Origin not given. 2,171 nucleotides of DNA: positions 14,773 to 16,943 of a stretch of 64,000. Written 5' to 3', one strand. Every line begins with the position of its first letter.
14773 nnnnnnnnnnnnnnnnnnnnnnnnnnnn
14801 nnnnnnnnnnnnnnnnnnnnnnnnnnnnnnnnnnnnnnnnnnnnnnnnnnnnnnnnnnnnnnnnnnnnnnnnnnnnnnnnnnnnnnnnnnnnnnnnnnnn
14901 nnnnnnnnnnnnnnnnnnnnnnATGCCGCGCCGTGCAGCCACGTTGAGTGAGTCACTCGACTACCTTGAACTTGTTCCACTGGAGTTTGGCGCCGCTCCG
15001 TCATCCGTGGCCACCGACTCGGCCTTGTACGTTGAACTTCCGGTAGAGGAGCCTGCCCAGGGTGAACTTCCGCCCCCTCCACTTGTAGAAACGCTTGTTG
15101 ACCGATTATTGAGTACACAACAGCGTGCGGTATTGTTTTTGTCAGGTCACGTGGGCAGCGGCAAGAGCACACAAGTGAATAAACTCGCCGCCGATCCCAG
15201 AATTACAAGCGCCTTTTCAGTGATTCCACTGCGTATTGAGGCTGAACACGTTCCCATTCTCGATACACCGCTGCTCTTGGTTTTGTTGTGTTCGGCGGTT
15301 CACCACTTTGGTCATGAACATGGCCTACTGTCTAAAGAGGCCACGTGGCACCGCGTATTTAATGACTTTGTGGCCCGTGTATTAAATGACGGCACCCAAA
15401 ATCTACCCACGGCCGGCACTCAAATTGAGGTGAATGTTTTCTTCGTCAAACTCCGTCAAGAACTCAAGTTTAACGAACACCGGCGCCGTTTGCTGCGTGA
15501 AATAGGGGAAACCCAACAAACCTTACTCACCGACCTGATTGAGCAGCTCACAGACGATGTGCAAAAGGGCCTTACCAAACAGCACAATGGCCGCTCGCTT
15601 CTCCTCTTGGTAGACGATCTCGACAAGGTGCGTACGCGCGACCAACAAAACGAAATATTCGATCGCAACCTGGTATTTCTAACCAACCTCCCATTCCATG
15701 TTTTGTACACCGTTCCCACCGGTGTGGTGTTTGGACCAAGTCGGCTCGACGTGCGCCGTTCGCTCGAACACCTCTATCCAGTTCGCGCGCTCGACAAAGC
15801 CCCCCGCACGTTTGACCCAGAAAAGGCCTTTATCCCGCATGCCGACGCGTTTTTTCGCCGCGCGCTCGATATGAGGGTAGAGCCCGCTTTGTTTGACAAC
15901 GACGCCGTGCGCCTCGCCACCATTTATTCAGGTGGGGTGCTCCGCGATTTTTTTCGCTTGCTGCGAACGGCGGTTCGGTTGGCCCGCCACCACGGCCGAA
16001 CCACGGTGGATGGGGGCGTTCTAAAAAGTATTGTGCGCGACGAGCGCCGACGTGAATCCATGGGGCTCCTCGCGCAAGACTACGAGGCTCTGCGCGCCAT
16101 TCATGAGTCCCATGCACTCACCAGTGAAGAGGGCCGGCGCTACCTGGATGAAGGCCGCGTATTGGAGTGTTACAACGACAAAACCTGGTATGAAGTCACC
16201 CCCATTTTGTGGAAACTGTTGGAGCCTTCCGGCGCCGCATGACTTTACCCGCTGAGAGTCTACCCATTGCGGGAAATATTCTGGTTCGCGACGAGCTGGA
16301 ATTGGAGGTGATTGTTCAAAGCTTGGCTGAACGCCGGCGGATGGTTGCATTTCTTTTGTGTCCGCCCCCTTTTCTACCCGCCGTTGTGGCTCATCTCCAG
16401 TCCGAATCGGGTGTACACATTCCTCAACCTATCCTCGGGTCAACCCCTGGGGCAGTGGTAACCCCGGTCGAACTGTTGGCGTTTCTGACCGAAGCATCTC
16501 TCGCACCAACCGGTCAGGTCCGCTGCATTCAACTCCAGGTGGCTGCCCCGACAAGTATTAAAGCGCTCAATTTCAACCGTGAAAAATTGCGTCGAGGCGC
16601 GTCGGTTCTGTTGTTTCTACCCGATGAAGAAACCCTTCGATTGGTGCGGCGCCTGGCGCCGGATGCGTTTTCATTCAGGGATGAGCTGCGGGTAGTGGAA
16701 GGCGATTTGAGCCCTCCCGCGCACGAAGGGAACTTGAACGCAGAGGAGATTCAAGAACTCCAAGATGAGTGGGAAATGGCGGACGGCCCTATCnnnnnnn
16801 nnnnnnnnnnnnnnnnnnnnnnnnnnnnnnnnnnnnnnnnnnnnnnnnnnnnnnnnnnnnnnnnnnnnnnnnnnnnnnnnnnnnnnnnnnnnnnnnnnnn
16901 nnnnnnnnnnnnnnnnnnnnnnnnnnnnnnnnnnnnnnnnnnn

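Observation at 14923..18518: Translationally coupled P-loop NTPase plus 759-aa TPR protein, resembling a split STAND (NB-ARC plus TPR) module with no fused effector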

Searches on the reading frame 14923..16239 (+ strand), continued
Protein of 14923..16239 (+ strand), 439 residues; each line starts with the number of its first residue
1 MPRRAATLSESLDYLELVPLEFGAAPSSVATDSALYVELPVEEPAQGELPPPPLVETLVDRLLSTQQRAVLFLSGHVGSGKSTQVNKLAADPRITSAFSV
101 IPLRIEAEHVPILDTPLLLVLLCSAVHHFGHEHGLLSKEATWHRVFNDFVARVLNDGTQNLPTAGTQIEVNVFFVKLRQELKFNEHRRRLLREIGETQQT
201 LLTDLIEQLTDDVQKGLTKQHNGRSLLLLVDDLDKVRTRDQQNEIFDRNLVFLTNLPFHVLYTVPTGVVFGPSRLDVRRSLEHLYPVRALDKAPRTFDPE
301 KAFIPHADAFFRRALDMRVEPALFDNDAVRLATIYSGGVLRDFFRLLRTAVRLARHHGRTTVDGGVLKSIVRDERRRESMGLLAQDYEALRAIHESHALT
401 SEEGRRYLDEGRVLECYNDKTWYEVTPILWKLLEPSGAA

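Call 81: search_protein_families(library=pfam, proteins=[L084:2706-5627:+, L084:457-1740:+, L085:4278-5624:+, L085:5656-10599:+], max_evalue=0.001)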
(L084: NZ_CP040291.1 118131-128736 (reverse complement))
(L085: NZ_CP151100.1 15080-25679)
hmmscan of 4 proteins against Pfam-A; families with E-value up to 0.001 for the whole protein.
L084:2706-5627:+ (974 aa): 3 families
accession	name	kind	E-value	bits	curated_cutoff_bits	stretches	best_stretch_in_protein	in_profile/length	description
PF07693.20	KAP_NTPase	-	1.9e-08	34.4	20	1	583-762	6-172/293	KAP family P-loop domain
PF25199.1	nSTAND_NTPase5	-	0.00024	21.4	34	0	590-642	36-88/145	Novel STAND NTPase 5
PF13191.12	AAA_16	-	0.00048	21.1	32.6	0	598-759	27-150/167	AAA ATPase domain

L084:457-1740:+ (428 aa): 2 families
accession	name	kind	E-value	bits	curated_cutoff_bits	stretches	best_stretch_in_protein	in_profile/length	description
PF20028.4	VMAP-C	-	1.1e-33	117.5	27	1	174-414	4-226/226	vWA-MoxR associated protein C-terminal domain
PF19963.4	VMAP-M1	-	1.6e-18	67.8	25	1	69-164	8-112/113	vWA-MoxR associated protein middle region (VMAP-M) 1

L085:4278-5624:+ (449 aa): 2 families
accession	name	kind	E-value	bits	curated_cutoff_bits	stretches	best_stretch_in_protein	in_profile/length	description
PF01637.24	ATPase_2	-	5e-05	23.7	33.2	1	57-233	21-122/225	ATPase domain predominantly from Archaea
PF13401.12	AAA_22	-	0.00014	22.6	27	0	56-233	5-96/130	AAA domain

L085:5656-10599:+ (1648 aa): 47 families (the best 25 are shown)
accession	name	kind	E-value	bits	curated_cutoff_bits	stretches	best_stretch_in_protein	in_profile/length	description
PF00400.38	WD40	-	1.5e-161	518.5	27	15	1582-1620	1-39/39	WD domain, G-beta repeat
PF25173.1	Beta-prop_WDR3_1st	-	4.3e-127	421.4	154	6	1501-1646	20-168/184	WDR3 first beta-propeller domain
PF25174.1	Beta-prop_THOC3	-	1.7e-114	381.9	305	3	1181-1416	1-242/272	THOC3 beta-propeller domain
PF24817.1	WD40_WDHD1_1st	-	2.4e-101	339.2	109.9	13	1386-1462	85-162/291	WDHD1 first WD40 domain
PF25175.1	Beta-prop_WDR5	-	8e-101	337.7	250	4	1383-1638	6-271/296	WDR5 beta-propeller domain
PF25168.1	Beta-prop_WDR36-Utp21_2nd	-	4.6e-100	335.6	84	15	1584-1645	232-293/335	WDR36/Utp21 second beta-propeller domain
PF24814.1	WD40_Prp19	-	9.2e-97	323.9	320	4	1336-1498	39-206/281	Prp19 WD40 domain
PF24105.1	Beta-prop_CAF1B_HIR1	-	4.8e-88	296.1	80.5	10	1504-1586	124-207/383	CAF1B/HIR1 beta-propeller domain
PF25172.1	Beta-prop_WDR3_2nd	-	5.2e-80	269.2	140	5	1297-1420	167-292/293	WDR3 second beta-propeller domain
PF25047.1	Beta-prop_TEP1_2nd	-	1.1e-76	257.9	89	7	1503-1640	83-223/255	TEP-1 second beta-propeller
PF25391.1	WD40_Gbeta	-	4.1e-74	250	150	5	1135-1292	137-298/340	G protein beta WD-40 repeat protein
PF24807.1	WD40_CDC20-Fz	-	4.6e-74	249.8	200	5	1009-1168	126-292/292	CDC20/Fizzy WD40 domain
PF24805.1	EIF3I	-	1.6e-72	244.8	200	9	1096-1200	6-111/324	EIF3I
PF24782.2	WD40_MABP1-WDR62_2nd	-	5.9e-68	229.8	290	3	1458-1498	301-341/341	MABP1/WDR62 second WD40 domain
PF23414.1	Beta-prop_EML_2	-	4.7e-65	220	90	5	1034-1172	14-155/266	Echinoderm microtubule-associated protein second beta-propeller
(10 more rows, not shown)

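Call 86: search_protein_families(library=pfam, proteins=[P0161, P0173, P0219, P0240, P0251], max_evalue=0.01)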
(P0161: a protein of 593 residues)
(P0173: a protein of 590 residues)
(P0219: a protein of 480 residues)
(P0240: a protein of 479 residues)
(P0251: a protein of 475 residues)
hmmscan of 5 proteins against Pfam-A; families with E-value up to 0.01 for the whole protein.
P0161 (593 aa): 1 family
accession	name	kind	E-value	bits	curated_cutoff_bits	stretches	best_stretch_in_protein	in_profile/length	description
PF13401.12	AAA_22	-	0.0018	19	27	0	232-399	8-104/130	AAA domain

P0173 (590 aa): 10 families
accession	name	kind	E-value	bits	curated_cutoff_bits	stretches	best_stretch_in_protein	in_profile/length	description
PF07693.20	KAP_NTPase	-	1.1e-07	31.8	20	1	213-394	23-190/293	KAP family P-loop domain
PF13191.12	AAA_16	-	2.4e-05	25.3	32.6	1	209-373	22-148/167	AAA ATPase domain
PF13173.12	AAA_14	-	8.7e-05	23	27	1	213-260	5-50/129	AAA domain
PF00004.35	AAA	-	0.001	20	21.2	1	214-244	2-32/131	ATPase family associated with various cellular activities (AAA)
PF05673.19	DUF815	-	0.0023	17.6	23.8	0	208-243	51-82/249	Protein of unknown function (DUF815)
PF12775.13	AAA_7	-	0.0041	17.1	25.8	1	207-254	30-78/181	P-loop containing dynein motor region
PF00005.33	ABC_tran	-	0.0055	17.8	25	0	213-250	14-51/137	ABC transporter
PF01637.24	ATPase_2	-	0.0057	16.9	33.2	0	207-370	16-123/225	ATPase domain predominantly from Archaea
PF13401.12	AAA_22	-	0.0063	17.3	27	0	211-377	6-104/130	AAA domain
PF10236.15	DAP3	-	0.0092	15.7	23.1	0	201-247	16-61/311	Mitochondrial ribosomal death-associated protein 3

P0219 (480 aa): 3 families
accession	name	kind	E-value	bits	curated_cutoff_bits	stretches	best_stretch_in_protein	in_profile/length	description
PF13191.12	AAA_16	-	3.4e-05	24.9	32.6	1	66-247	22-145/167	AAA ATPase domain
PF13401.12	AAA_22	-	0.00016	22.4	27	0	71-122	8-55/130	AAA domain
PF25199.1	nSTAND_NTPase5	-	0.00019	21.7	34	0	56-88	26-61/145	Novel STAND NTPase 5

P0240 (479 aa): 3 families
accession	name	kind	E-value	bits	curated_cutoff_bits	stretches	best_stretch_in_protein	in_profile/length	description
PF25199.1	nSTAND_NTPase5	-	6.1e-05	23.3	34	1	63-110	38-85/145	Novel STAND NTPase 5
PF13191.12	AAA_16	-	0.0028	18.6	32.6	1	68-251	26-148/167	AAA ATPase domain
PF00931.28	NB-ARC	-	0.003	17.3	23.5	0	55-247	7-112/248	NB-ARC domain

P0251 (475 aa): 3 families
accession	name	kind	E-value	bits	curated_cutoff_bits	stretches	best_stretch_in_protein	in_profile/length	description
PF13401.12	AAA_22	-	1.5e-06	29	27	1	65-148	6-80/130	AAA domain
PF13191.12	AAA_16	-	1.9e-06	28.9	32.6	1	61-242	21-146/167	AAA ATPase domain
PF24389.1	ORC-CDC6-like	-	0.0016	17.7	27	0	63-84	31-52/571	ORC-CDC6-like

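Call 97: search_protein_families(library=pfam, proteins=[L057:286-2967:+, L057:3240-3983:+, L057:4599-5141:-, L057:9024-10661:+, L057:10823-11584:+, L057:11817-12902:-], max_evalue=0.0001)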
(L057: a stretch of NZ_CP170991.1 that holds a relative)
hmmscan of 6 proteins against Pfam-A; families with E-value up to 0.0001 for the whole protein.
L057:286-2967:+ (894 aa): 9 families
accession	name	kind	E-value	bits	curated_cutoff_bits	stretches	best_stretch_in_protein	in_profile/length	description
PF03707.21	MHYT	-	8.2e-46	154.3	21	3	53-110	1-58/59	Bacterial signalling protein N terminal repeat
PF00015.26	MCPsignal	-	3.7e-25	89.2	34.6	1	701-857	14-170/172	Methyl-accepting chemotaxis protein (MCP) signalling domain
PF01590.32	GAF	-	3.2e-21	76.7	22.4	1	279-418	2-133/133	GAF domain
PF13426.13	PAS_9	-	8.7e-18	64.9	27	1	446-550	2-102/103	PAS domain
PF00989.32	PAS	-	9.8e-13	48.6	22.6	1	437-547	3-111/113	PAS fold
PF08447.18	PAS_3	-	2.4e-08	34.6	25.6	1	460-545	1-88/89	PAS fold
PF13185.12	GAF_2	-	3.6e-07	30.9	28.6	1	279-419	4-136/136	GAF domain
PF08448.16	PAS_4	-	1.1e-05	26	23.1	1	460-554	17-110/110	PAS fold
PF13188.13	PAS_8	-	5.4e-05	23.4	21.8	0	440-486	6-47/65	PAS domain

L057:3240-3983:+ (248 aa): 3 families
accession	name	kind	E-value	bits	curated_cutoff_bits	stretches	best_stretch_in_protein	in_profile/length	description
PF00106.31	adh_short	-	4e-69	232.4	26.6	1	7-200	1-193/195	short chain dehydrogenase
PF13561.12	adh_short_C2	-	1e-66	225.4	27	1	13-245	1-235/236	Enoyl-(Acyl carrier protein) reductase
PF08659.16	KR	-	1.5e-23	84.1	22.6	1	10-185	4-174/180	KR domain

L057:4599-5141:- (181 aa): 2 families
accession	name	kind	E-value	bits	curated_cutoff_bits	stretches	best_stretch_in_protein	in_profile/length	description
PF13328.12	HD_4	-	5.2e-12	46.2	27.2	1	13-158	1-149/156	HD domain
PF01966.28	HD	-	1.2e-05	26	22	1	48-131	15-115/116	HD domain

L057:9024-10661:+ (546 aa): 4 families
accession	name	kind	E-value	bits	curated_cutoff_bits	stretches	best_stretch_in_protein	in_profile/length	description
PF07602.17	DUF1565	-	9.6e-49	166.5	20.3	1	35-302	1-254/257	Protein of unknown function (DUF1565)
PF00395.25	SLH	-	2.8e-21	75.7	20.8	2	367-403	7-44/44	S-layer homology domain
PF13229.12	Beta_helix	-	6.8e-20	71.7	25.9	1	130-262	14-148/158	Right handed beta helix region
PF05048.19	NosD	-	4.3e-15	56.2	23.6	1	119-281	16-173/212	Periplasmic copper-binding protein (NosD)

L057:10823-11584:+ (254 aa): 0 families

L057:11817-12902:- (362 aa): 17 families
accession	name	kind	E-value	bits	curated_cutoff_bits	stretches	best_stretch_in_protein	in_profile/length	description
PF00515.34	TPR_1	-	1.2e-39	132.9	27.8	3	236-268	1-33/34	Tetratricopeptide repeat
PF13414.12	TPR_11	-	8.2e-38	128.3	26.8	4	277-316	1-40/42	TPR repeat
PF13181.12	TPR_8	-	5.7e-33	110.7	25.7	2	271-303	2-34/34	Tetratricopeptide repeat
PF07719.23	TPR_2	-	1.8e-32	109.2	27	1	237-267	2-32/34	Tetratricopeptide repeat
PF13431.12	TPR_17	-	5.7e-22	76.5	24.4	0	293-321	2-30/34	Tetratricopeptide repeat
PF13428.12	TPR_14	-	6.7e-19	66.9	23.5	0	270-312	1-43/44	Tetratricopeptide repeat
PF13432.12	TPR_16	-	1.3e-18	67.6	32.7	3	139-201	2-64/65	Tetratricopeptide repeat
PF13371.12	TPR_9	-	5.1e-16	58.9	35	2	215-265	8-58/73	Tetratricopeptide repeat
PF13424.12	TPR_12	-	7e-16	58.6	30.1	3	236-300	3-75/77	Tetratricopeptide repeat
PF14559.12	TPR_19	-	2.3e-14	53.9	25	0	216-273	5-62/68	Tetratricopeptide repeat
PF13174.12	TPR_6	-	4.4e-11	43.1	26.3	0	238-264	2-28/33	Tetratricopeptide repeat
PF23914.1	TPR_CcmH_CycH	-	2.1e-10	41.1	42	0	232-272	46-86/158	Cytochrome c-type biogenesis protein H TPR domain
PF12895.13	ANAPC3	-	3.6e-09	37.2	27.2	0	215-262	36-82/82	Anaphase-promoting complex, cyclosome, subunit 3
PF13176.12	TPR_7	-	1.2e-07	31.7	27.9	0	279-303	8-32/36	Tetratricopeptide repeat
PF01239.28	PPTA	-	1.3e-07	31.4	29.5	0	184-212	1-29/32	Protein prenyltransferase alpha subunit repeat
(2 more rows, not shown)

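Call 108: find_related_loci(query=A1, collection=viral_contigs, flank=5000)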
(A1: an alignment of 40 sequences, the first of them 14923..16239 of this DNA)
Query A1 (439 aa) in viral_contigs; peptide patterns used: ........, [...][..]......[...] (x = any residue, [..] = any of these).
23 stretches matched a pattern, but none encodes a relative of the query by tblastn (E <= 1e-3).

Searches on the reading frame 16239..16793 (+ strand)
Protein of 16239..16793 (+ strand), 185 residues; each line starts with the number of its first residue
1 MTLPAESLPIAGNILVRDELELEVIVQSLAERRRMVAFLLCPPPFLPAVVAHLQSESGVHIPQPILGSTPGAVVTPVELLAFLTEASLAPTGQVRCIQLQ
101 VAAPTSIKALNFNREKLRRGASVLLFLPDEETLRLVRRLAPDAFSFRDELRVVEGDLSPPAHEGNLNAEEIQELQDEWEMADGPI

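Call 53: search_solved_structures(query=A4, max_evalue=10)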
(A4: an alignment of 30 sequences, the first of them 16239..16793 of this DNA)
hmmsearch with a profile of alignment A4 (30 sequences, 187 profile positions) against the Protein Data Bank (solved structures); distinct sequences matched with E-value up to 10: 6.
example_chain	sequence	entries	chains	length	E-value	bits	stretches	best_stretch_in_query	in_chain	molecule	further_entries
8gkd_A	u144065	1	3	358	0.29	13.8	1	136-158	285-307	SGNH hydrolase-type esterase domain-containing protein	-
8gld_A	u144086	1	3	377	0.31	13.7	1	136-158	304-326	SGNH hydrolase-type esterase domain-containing protein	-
8uxa_e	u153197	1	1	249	0.32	13.7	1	7-102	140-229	Large ribosomal subunit protein uL10m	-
1tty_A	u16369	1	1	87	0.61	12.8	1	70-120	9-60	RNA polymerase sigma factor rpoD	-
2ppv_A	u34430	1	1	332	0.69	12.6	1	10-68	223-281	Uncharacterized protein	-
9eho_c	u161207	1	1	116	1.4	11.6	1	12-62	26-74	Large ribosomal subunit protein eL30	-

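Call 55: search_protein_families(library=pfam, alignment_id=A4, max_evalue=0.1)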
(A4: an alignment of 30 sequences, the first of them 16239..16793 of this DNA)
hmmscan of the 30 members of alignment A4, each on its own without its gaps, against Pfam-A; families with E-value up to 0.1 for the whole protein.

A. member 1, window:16239-16793:+ (185 aa): 0 families

B. families by the number of members that match (of 30 scanned): 7 families
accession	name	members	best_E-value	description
PF17937.6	TetR_C_28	2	0.014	Tetracyclin repressor-like, C-terminal domain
PF03836.20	RasGAP_C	1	0.0053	RasGAP C-terminus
PF24349.1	DUF7509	1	0.02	Domain of unknown function (DUF7509)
PF18212.7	ZNRF_3_ecto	1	0.047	ZNRF-3 Ectodomain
PF15029.11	TMEM174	1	0.052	Transmembrane protein 174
PF03599.22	CdhD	1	0.08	CO dehydrogenase/acetyl-CoA synthase delta subunit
PF12040.14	DUF3526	1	0.096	Domain of unknown function (DUF3526)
